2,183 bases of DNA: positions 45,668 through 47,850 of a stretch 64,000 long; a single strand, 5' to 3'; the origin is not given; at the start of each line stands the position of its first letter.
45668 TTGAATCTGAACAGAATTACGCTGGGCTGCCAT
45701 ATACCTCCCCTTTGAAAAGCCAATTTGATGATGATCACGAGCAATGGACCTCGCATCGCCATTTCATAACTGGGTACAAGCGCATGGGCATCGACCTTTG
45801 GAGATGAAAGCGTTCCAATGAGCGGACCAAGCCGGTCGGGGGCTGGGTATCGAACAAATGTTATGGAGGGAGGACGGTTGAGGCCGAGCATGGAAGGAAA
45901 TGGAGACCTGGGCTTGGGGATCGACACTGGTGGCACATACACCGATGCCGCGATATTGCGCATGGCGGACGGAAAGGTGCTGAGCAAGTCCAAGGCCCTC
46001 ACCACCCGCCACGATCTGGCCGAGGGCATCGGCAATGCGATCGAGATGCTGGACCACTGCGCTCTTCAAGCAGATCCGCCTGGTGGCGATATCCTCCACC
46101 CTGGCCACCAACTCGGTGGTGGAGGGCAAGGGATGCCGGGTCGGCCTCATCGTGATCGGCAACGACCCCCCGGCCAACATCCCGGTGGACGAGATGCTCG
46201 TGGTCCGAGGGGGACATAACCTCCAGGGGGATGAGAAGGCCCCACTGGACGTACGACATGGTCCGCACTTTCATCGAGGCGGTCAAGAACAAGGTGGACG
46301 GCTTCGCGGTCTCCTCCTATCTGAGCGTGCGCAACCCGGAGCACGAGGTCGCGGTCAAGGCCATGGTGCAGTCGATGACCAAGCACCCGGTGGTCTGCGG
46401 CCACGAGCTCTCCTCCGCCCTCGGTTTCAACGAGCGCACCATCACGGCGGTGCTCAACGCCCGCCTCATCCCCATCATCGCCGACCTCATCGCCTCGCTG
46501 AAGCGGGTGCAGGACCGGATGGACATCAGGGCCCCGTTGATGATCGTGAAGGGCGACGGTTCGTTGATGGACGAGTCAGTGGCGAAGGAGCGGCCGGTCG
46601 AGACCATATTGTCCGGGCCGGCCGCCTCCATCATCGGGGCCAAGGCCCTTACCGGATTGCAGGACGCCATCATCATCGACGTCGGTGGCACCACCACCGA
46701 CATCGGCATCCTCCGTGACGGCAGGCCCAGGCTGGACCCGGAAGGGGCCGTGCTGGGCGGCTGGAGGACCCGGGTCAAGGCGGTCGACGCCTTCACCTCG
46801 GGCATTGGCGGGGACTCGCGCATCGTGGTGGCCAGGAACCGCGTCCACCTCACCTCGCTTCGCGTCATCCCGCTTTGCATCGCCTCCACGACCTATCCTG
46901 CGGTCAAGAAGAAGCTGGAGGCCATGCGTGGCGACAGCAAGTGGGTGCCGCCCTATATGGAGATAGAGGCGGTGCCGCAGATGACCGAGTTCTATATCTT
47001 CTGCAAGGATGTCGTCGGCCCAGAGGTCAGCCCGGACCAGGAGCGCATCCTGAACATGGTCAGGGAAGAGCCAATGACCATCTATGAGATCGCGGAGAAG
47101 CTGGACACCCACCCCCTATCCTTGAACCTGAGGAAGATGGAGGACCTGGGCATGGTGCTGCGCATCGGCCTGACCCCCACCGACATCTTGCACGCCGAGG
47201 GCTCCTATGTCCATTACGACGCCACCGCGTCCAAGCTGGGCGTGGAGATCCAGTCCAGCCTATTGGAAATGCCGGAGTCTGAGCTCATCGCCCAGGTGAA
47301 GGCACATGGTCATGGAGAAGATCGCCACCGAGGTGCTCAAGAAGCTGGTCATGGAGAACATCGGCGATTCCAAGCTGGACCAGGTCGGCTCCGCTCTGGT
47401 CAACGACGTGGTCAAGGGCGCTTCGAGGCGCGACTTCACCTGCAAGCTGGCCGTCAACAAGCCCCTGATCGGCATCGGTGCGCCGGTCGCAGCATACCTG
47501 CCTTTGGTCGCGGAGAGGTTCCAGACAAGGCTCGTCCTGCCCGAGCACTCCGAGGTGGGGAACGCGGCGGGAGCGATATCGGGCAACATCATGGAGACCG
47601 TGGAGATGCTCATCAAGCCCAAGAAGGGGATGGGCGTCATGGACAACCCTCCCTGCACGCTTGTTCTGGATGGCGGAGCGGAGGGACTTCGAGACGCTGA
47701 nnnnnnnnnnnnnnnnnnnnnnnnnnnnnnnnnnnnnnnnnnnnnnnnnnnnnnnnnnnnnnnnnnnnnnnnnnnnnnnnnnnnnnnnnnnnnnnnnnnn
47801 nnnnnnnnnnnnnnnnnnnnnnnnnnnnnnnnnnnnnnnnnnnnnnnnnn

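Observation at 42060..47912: Stand-alone corrinoid protein and a bat-type HTH regulator bracketed by two paralogous ~660-aa hydantoinase-A-like ATPases, with no methyltransferase partner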

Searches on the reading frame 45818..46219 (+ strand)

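Call 4: search_protein_families(library=pfam, proteins=[window:45818-46219:+], max_evalue=0.01)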
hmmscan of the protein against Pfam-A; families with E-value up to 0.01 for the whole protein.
window:45818-46219:+ (133 aa): 3 families
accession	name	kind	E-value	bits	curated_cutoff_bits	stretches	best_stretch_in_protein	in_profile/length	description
PF05378.19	Hydant_A_N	-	6.4e-09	36.2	25.2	1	33-78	2-46/176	Hydantoinase/oxoprolinase N-terminal region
PF13941.12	MutL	-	0.00031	20.1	27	1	34-81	3-51/450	MutL protein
PF00480.26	ROK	-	0.00072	19.6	22.9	1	33-78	2-46/294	ROK family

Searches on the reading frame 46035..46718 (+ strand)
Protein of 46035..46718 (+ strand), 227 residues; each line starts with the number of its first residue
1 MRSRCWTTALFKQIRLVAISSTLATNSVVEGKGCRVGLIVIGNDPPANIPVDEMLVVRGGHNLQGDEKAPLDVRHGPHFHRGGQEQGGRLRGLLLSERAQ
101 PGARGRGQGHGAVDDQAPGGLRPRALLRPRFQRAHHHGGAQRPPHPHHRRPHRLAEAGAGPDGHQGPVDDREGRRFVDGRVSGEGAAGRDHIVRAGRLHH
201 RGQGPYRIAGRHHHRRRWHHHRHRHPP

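Call 4: search_protein_families(library=pfam, proteins=[window:46035-46718:+], max_evalue=0.01)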
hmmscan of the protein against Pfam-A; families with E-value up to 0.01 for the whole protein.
window:46035-46718:+ (227 aa): 1 family
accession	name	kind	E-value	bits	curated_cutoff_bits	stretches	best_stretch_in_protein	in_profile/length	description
PF05378.19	Hydant_A_N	-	3.3e-05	24.1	25.2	1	11-42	54-85/176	Hydantoinase/oxoprolinase N-terminal region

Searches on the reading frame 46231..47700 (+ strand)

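Call 4: search_protein_families(library=pfam, proteins=[window:46231-47700:+], max_evalue=0.01)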
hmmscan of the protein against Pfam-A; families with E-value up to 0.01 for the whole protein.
window:46231-47700:+ (489 aa): 4 families
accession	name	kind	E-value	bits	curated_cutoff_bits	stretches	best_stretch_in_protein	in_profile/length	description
PF01968.24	Hydantoinase_A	-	1.3e-29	103.9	22.9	1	69-204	1-138/291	Hydantoinase/oxoprolinase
PF05378.19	Hydant_A_N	-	6.3e-07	29.7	25.2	1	10-49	135-175/176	Hydantoinase/oxoprolinase N-terminal region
PF01022.26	HTH_5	-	0.0028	17.9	22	1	268-309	2-45/47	Bacterial regulatory protein, arsR family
PF21476.4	PF0610-like_N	-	0.0094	16.6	33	0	271-293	4-26/50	PF0610-like, N-terminal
